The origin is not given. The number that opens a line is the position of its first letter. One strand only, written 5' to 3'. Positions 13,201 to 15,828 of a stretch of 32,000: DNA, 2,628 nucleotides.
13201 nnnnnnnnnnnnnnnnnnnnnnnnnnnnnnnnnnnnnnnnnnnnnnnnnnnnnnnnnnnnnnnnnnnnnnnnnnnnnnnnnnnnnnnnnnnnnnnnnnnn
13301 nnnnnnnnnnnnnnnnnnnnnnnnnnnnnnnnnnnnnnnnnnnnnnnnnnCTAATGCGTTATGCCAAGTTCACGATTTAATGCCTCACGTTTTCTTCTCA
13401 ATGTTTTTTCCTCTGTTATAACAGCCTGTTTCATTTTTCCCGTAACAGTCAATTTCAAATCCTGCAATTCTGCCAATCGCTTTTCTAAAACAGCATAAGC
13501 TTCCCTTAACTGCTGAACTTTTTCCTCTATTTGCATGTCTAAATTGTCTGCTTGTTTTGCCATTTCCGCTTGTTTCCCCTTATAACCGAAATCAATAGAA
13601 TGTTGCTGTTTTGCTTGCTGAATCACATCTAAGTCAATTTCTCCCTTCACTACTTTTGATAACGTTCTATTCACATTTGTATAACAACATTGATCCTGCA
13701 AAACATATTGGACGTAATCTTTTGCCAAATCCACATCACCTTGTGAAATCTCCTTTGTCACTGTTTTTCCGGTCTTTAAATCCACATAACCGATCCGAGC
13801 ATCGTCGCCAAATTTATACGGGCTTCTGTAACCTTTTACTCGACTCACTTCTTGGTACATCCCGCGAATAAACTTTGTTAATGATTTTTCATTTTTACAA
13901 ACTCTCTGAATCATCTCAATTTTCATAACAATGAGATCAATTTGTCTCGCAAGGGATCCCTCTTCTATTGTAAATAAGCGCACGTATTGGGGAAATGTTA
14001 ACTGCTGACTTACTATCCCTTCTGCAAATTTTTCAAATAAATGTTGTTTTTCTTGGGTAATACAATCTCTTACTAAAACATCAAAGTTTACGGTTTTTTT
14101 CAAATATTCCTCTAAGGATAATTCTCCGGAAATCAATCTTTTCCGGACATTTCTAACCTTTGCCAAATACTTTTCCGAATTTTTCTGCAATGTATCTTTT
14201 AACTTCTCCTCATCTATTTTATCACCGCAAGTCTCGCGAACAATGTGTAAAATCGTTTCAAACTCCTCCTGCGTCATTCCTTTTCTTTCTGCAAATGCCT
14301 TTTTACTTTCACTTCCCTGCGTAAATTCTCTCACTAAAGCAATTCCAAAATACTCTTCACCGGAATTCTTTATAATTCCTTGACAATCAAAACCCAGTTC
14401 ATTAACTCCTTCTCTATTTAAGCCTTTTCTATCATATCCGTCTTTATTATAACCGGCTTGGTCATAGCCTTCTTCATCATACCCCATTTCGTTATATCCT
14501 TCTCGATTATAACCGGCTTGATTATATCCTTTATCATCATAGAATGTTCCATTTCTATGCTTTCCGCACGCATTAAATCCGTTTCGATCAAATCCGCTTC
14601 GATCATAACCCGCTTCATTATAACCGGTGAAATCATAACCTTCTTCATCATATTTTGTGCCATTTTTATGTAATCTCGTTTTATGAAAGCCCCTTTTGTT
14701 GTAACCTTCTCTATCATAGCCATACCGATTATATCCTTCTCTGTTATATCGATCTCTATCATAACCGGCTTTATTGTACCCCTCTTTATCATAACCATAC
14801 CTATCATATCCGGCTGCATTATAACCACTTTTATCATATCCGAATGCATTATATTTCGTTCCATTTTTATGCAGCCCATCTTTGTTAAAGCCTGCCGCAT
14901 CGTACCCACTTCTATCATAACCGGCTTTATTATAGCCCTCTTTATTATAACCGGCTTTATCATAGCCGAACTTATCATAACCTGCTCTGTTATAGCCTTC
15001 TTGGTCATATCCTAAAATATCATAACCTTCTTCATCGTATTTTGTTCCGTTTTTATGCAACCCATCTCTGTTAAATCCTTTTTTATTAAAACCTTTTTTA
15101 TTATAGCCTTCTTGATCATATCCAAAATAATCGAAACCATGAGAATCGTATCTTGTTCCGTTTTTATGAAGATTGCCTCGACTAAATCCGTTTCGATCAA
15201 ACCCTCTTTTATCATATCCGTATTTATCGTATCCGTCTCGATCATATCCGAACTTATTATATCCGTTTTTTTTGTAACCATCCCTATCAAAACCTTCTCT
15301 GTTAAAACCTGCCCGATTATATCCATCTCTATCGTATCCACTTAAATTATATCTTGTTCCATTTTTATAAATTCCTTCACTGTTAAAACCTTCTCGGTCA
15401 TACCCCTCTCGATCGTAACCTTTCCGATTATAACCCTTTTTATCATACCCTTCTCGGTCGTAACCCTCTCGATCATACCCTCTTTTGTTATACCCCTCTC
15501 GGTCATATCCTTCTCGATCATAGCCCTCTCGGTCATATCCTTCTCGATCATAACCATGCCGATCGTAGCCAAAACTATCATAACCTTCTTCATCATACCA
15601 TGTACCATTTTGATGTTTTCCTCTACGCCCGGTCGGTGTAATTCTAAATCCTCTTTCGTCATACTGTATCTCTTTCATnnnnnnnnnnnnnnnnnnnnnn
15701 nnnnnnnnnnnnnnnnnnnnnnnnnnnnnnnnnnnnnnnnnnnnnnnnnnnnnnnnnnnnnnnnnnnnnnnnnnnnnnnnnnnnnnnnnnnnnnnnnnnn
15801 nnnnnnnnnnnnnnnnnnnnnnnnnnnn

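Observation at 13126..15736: Operon for a giant G-[YF]-[DN]-x-x pentapeptide-repeat protein with hierarchical periodicity and a small coiled-coil partner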

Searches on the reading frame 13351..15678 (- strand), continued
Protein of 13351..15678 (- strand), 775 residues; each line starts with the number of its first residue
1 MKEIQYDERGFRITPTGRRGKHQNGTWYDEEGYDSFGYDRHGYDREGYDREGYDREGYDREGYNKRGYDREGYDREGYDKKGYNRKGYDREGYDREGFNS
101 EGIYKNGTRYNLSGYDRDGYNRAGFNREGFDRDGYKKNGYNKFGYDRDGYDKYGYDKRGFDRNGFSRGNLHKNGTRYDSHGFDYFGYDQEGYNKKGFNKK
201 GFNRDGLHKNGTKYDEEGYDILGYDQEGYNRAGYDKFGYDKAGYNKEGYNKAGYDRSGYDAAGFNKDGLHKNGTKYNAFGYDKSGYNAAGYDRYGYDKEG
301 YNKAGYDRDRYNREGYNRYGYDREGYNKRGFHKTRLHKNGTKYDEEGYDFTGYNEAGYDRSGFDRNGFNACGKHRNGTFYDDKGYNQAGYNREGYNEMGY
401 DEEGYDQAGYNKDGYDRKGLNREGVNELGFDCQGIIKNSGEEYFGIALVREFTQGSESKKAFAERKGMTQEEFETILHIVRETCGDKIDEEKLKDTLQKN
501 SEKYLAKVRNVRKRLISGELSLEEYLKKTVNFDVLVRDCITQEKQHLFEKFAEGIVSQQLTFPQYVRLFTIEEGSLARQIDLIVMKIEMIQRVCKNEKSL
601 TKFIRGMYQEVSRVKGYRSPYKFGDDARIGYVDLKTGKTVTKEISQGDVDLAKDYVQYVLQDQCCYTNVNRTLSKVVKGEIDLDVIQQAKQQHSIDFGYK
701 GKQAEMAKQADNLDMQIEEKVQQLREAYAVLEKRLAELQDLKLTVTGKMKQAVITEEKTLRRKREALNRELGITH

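Call 89: search_protein_families(library=pfam, proteins=[P0117], max_evalue=10)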
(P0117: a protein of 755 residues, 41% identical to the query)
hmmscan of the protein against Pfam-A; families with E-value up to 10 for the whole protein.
P0117 (755 aa): 1 family
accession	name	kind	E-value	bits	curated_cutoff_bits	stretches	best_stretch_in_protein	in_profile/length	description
PF03743.19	TrbI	-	1.4e-14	54.8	35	1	549-723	4-186/188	Bacterial conjugation TrbI-like protein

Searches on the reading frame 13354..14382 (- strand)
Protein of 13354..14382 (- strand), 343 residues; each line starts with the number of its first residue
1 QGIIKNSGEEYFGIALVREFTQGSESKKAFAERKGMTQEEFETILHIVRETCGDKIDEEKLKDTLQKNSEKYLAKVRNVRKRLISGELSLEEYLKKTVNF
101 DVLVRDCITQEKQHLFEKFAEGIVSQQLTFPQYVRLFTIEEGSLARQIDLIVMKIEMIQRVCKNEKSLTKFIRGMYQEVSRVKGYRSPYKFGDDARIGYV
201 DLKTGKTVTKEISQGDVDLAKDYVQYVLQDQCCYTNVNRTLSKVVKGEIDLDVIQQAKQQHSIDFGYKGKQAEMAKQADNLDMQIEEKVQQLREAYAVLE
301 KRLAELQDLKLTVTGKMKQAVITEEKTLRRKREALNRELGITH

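Call 26: search_protein_representatives(protein=window:13354-14382:-)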
Query: 343 residues. Proteins with E-value up to 0.001 (for the whole library): 46; up to 1e-10: 29; up to 1e-30: 2. The best 46 are listed.
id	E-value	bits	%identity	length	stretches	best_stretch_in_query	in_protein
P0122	5.9e-48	180.2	52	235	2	94-252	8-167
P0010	7.5e-46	173.3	33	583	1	11-310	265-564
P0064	2.2e-18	83.1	27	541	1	1-275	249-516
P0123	2.1e-17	79.8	27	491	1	2-261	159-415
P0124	3.8e-17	79.0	28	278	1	25-273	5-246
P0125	1.2e-16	77.3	25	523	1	2-309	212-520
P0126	3.9e-16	75.7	28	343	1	3-250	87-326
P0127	6.4e-16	75.0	26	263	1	36-263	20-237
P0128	7.3e-16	74.8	25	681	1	8-305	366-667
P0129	9.0e-16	74.5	26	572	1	3-286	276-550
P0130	1.2e-15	74.1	28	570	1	2-263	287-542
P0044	1.5e-15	73.7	27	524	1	2-264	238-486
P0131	1.7e-15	73.5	29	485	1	2-281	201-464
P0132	1.3e-14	70.7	27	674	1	1-259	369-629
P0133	4.4e-14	68.9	26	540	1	2-264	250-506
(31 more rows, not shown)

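Call 32: search_solved_structures(query=A1, max_evalue=10, show_alignments=2)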
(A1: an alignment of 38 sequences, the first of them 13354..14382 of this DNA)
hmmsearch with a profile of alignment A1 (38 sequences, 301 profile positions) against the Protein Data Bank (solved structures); distinct sequences matched with E-value up to 10: 9.
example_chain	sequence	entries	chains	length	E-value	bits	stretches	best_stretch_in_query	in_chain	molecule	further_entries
6wu5_A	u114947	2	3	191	0.023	17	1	226-257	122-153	Calcium and integrin-binding family member 3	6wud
6wu7_A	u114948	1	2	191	0.027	16.8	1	226-255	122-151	Calcium and integrin-binding family member 3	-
8vc9_A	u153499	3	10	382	0.11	14.9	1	62-168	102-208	Leptospira virulence regulator B (LvrB) | histidine kinase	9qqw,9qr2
2r2i_A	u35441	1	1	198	0.23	13.7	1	105-157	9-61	Guanylyl cyclase-activating protein 1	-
8imk_1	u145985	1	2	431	0.84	11.9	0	76-143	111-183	ApcH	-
2na0_A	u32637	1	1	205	0.91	11.8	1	106-157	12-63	Guanylyl cyclase-activating protein 1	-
8z3f_A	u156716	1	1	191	1.1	11.5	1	225-253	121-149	Calcium and integrin-binding family member 2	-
7m5t_A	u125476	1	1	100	1.3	11.3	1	144-185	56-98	De novo designed protein 0515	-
7bqq_A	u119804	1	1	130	2.2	10.5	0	29-54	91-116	Gogy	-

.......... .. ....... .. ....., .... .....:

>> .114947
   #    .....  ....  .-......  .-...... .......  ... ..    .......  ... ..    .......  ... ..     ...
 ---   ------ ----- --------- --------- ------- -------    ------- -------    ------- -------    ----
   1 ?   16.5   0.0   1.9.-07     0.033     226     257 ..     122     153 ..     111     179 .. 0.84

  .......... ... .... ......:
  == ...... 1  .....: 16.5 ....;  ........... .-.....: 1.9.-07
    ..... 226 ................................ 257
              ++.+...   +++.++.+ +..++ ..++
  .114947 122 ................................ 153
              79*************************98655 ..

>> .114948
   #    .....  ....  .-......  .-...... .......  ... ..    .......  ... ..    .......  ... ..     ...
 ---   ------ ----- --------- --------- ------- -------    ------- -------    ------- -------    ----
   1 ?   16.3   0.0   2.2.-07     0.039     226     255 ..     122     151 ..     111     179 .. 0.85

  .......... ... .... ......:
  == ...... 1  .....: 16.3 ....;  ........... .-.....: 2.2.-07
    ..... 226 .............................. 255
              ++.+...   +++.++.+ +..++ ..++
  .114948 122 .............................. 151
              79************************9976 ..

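Call 33: search_protein_families(library=pfam, alignment_id=A1, max_evalue=0.1)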
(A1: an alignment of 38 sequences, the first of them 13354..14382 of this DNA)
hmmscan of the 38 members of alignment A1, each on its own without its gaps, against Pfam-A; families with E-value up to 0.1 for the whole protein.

A. member 1, window:13354-14382:- (343 aa): 1 family
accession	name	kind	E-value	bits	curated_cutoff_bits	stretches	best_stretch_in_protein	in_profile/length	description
PF07105.16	DUF1367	-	0.058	13.5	25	0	37-96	69-127/198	Protein of unknown function (DUF1367)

B. families by the number of members that match (of 38 scanned): 34 families (the first 25 are shown)
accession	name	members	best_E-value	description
PF01596.23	Methyltransf_3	1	0.00084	O-methyltransferase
PF15874.10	Il2rg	1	0.0028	Putative Interleukin 2 receptor, gamma chain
PF07911.18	DUF1677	1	0.0039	Protein of unknown function (DUF1677)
PF18653.6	Arcadin_1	1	0.008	Arcadin 1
PF20208.3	ARPP-1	1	0.0089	ARG and Rhodanese-Phosphatase-superfamily-associated Protein domain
PF10078.15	DUF2316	1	0.0092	Uncharacterized protein conserved in bacteria (DUF2316)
PF04695.18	Pex14_N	1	0.0094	Pex14 N-terminal domain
PF06320.18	GCN5L1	1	0.012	GCN5-like protein 1 (GCN5L1)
PF16355.11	DUF4982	1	0.015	Domain of unknown function (DUF4982)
PF00261.25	Tropomyosin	1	0.018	Tropomyosin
PF14080.11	DUF4261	1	0.02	Domain of unknown function (DUF4261)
PF09862.15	DUF2089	1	0.022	Domain of unknown function (DUF2089)-HTH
PF02050.21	FliJ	1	0.024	Flagellar FliJ protein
PF01398.27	JAB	1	0.03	JAB1/Mov34/MPN/PAD-1 ubiquitin protease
PF03344.20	Daxx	1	0.032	Daxx N-terminal Rassf1C-interacting domain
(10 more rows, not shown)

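Call 34: search_protein_families(library=phrogs, proteins=[window:13354-14382:-], max_evalue=0.1)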
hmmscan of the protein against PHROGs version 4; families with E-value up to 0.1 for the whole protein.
window:13354-14382:- (343 aa): 2 families
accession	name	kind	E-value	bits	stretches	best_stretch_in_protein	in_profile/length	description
phrog_34900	-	unknown function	0.023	15.6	1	189-277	40-127/184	-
phrog_7813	-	unknown function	0.075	14.3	0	279-323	11-56/151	-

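Call 35: search_protein_families(library=padloc, proteins=[window:13354-14382:-], max_evalue=0.1)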
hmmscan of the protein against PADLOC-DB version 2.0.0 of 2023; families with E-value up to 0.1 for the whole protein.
window:13354-14382:- (343 aa): 0 families

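Call 36: predict_structure(alignment_id=A1)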
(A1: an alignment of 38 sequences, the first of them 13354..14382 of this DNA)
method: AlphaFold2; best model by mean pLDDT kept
length: 343 residues; sequences in the alignment: 38
mean_pLDDT: 92.2   pTM: 0.71
mean pLDDT of the five models: 92.2, 90.9, 90.5, 88.9, 88.3
residues with pLDDT >= 90: 283; 70-90: 45; 50-70: 15; < 50: 0
segments of 3 or more residues with pLDDT < 50: none
pLDDT, mean of each block of 10 residues (from residue 1): 62 94 92 93 95 92 94 94 97 93 95 97 97 95 94 98 97 98 95 91 95 96 96 95 95 94 76 75 87 94 95 94 95 92 72
secondary structure, 60 per line:
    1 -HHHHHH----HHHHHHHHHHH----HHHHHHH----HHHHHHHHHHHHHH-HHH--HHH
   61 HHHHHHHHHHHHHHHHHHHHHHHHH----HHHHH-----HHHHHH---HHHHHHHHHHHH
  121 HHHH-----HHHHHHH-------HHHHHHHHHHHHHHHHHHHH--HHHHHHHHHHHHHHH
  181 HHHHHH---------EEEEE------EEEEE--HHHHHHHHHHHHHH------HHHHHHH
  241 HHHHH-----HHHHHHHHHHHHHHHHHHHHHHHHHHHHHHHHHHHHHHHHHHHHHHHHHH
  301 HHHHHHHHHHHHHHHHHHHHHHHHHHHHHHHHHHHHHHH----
elements in order: H2-7 H12-22 H27-33 H38-51 H58-85 H90-94 H100-105 H109-124 H130-136 H144-163 H166-186 E196-200 E207-211 H214-227 H234-245 H251-339

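Call 42: fold_search(model_id=the predicted structure, library=pdb)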
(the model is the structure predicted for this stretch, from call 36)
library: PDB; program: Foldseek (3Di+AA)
matches with E <= 10: 164; with E <= 0.001: 0
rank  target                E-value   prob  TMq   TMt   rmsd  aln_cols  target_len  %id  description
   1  8fqc_U1               2.5e-01  0.16  0.15  0.13  17.0       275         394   10  Structure of baseplate with receptor binding complex of Agrobacterium phage Milano (released 2024-01-31)
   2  4g1t_A                6.4e-01  0.12  0.17  0.15  20.3       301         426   11  Crystal structure of interferon-stimulated gene 54 (released 2012-08-15)
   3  6xl0_A                6.8e-01  0.06  0.11  0.10  29.7       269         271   10  Caulobacter crescentus FljK filament (released 2020-12-23)
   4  6xky_A                7.1e-01  0.07  0.10  0.12  27.5       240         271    8  Caulobacter crescentus FljK filament, straightened (released 2020-12-23)
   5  8uxn_A                7.1e-01  0.06  0.09  0.10  27.2       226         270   12  Caulobacter crescentus FljM flagellar filament (symmetrized) (released 2024-06-26)
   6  9cef_A                7.5e-01  0.06  0.10  0.11  31.0       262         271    9  Caulobacter crescentus FljN flagellar filament (symmetrized) (released 2024-08-28)
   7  5cwb                  1.0e+00  0.07  0.11  0.15  18.3       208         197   12  Crystal structure of de novo designed helical repeat protein DHR4 (released 2015-12-16)
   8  5by9_B                1.1e+00  0.08  0.13  0.17  20.8       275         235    9  The crystal structure of polyglycilated 14-3-3 protein from Giardia intestinalis (released 2016-04-27)
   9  9rku_A1               1.1e+00  0.13  0.17  0.15  14.9       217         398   12  Agrobacterium phage 7-7-1 baseplate (released 2025-12-10)
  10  4d0p                  1.1e+00  0.07  0.14  0.13  16.1       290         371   11  Crystal structure of human CSN4 (released 2014-07-23)
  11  9mg8_B                1.2e+00  0.06  0.12  0.12  21.8       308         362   13  Crystal Structure of b-iTHR-110 (released 2025-12-17)
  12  8uxj_A                1.2e+00  0.05  0.10  0.12  26.8       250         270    9  Caulobacter crescentus FljK flagellar filament (asymmetrical) (released 2024-06-26)
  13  4tql_A                1.4e+00  0.07  0.12  0.17  24.1       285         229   11  Computationally designed three helix bundle (released 2014-10-15)
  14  6m6z_A                1.5e+00  0.08  0.12  0.18  22.2       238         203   12  A de novo designed transmembrane nanopore, TMH4C4 (released 2020-06-24)
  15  8uxk_A                1.5e+00  0.06  0.11  0.13  27.7       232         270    9  Caulobacter crescentus FljL flagellar filament (asymmetrical) (released 2024-08-28)
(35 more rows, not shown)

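Call 50: find_related_loci(query=window:13354-14382:-, collection=genome_contigs, flank=4000)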
Query window:13354-14382:- (343 aa) in genome_contigs; peptide patterns used: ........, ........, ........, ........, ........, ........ (x = any residue, [..] = any of these).
98 stretches matched a pattern, but none encodes a relative of the query by tblastn (E <= 1e-3).

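Call 56: fold_search(model_id=the predicted structure, library=viral)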
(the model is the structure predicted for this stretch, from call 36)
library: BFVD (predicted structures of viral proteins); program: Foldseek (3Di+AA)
matches with E <= 10: 310; with E <= 0.001: 0
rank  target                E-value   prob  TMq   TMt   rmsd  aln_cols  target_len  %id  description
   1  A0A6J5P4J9            5.4e-01  0.08  0.11  0.09  25.3       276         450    9  Uncharacterized protein [uncultured Caudovirales phage]
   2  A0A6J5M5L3            5.7e-01  0.33  0.13  0.26  18.4       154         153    6  Uncharacterized protein [uncultured Caudovirales phage]
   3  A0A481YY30            5.9e-01  0.16  0.09  0.19  14.3       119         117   13  Uncharacterized protein [Marseillevirus LCMAC202]
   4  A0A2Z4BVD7            5.9e-01  0.11  0.15  0.05  20.2       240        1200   12  Genome polyprotein (Fragment) [Human parechovirus 14]
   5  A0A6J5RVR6            8.5e-01  0.05  0.11  0.03  26.0       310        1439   17  Caudovirus, tape measure, N-terminal [uncultured Caudovirales phage]
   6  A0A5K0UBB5            8.9e-01  0.15  0.19  0.21  19.0       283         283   14  Putative t-snare protein [Yasminevirus sp. GU-2018]
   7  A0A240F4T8            8.9e-01  0.08  0.11  0.14  22.4       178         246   10  Transcriptional regulator [Ochrobactrum phage POI1126]
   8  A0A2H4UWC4            9.4e-01  0.08  0.08  0.15  17.1       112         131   12  Uncharacterized protein [Bodo saltans virus]
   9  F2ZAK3                1.0e+00  0.08  0.14  0.08  20.1       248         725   12  Genome polyprotein (Fragment) [Porcine kobuvirus THA/2007]
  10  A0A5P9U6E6            1.0e+00  0.07  0.10  0.18  21.8       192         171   13  (no name in the UniProt tables at hand)
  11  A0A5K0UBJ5            1.1e+00  0.09  0.10  0.21  15.4       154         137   14  Uncharacterized protein (Fragment) [Yasminevirus sp. GU-2018]
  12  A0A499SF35            1.1e+00  0.06  0.14  0.07  23.9       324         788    8  (no name in the UniProt tables at hand)
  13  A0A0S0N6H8            1.1e+00  0.05  0.11  0.12  21.2       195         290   11  Putative terminase small subunit [Pseudomonas phage PaMx28]
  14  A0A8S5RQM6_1          1.2e+00  0.04  0.10  0.04  22.1       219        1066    9  (no name in the UniProt tables at hand)
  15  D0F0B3                1.3e+00  0.08  0.12  0.17  13.8       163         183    9  Gag (Fragment) [Equine infectious anemia virus]
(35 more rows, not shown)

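Call 64: find_encoding_contigs(protein=P0128, flank=3000, max_places=2)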
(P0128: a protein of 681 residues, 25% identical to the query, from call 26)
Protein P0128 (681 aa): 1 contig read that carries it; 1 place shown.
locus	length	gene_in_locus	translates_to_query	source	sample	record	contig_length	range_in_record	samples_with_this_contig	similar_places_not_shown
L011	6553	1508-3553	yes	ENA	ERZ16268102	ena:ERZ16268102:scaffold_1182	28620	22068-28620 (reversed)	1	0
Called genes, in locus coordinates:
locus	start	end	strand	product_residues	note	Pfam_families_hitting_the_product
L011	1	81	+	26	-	?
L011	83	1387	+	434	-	PF00817:IMS, PF21999:IMS_HHH_1 (weak), PF11799:IMS_C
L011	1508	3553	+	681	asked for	PF13475:DUF4116 (faint)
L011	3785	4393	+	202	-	PF00438:S-AdoMet_synt_N, PF02772:S-AdoMet_synt_M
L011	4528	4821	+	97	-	PF02773:S-AdoMet_synt_C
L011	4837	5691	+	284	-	PF00763:THF_DHG_CYH, PF02882:THF_DHG_CYH_C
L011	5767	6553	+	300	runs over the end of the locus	PF02481:DNA_processg_A, PF18306:LDcluster4 (faint)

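Call 65: find_encoding_contigs(protein=P0124, flank=3000, max_places=2)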
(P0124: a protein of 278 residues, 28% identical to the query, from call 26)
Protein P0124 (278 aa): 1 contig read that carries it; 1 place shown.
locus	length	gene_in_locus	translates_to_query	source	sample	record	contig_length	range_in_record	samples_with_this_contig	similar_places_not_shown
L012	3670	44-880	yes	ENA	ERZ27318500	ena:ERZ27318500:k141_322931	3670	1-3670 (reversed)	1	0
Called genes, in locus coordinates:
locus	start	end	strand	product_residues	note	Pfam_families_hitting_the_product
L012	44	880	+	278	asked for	PF27575:Map3k7cl (faint)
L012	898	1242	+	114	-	-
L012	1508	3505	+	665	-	PF01943:Polysacc_synt (faint), PF01554:MatE, PF13189:Cytidylate_kin2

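Call 78: search_dna_similar(query=window:13354-14382:-, collection=phages, mode=protein, max_evalue=0.001, max_rows=10)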
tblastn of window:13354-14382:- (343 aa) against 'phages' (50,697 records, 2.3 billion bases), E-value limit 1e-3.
No match.

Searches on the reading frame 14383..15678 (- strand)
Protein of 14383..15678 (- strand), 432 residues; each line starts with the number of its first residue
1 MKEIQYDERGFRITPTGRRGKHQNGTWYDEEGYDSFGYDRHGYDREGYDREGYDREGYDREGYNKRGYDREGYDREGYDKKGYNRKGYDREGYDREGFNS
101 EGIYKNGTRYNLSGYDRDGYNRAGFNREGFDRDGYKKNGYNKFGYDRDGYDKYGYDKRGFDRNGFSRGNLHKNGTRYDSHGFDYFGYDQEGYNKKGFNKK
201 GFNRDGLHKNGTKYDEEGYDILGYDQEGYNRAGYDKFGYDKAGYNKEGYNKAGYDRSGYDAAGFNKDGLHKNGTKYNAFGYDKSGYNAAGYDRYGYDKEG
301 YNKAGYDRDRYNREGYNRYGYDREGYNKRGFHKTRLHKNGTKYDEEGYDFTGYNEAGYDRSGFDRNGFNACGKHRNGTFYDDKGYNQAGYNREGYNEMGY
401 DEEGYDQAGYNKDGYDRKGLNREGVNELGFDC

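Call 34: search_protein_families(library=phrogs, proteins=[window:14383-15678:-], max_evalue=0.1)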
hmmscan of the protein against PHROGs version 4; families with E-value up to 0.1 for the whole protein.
window:14383-15678:- (432 aa): 0 families

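Call 35: search_protein_families(library=padloc, proteins=[window:14383-15678:-], max_evalue=0.1)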
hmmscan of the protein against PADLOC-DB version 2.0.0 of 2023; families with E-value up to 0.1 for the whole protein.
window:14383-15678:- (432 aa): 0 families

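Call 89: search_protein_families(library=pfam, proteins=[window:14383-15678:-], max_evalue=10)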
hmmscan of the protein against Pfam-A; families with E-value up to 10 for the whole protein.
window:14383-15678:- (432 aa): 1 family
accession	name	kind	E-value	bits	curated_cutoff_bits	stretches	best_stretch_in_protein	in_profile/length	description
PF25296.1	Decapeptide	-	4.7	7.6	45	1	242-298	10-64/74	Decapeptide repeat region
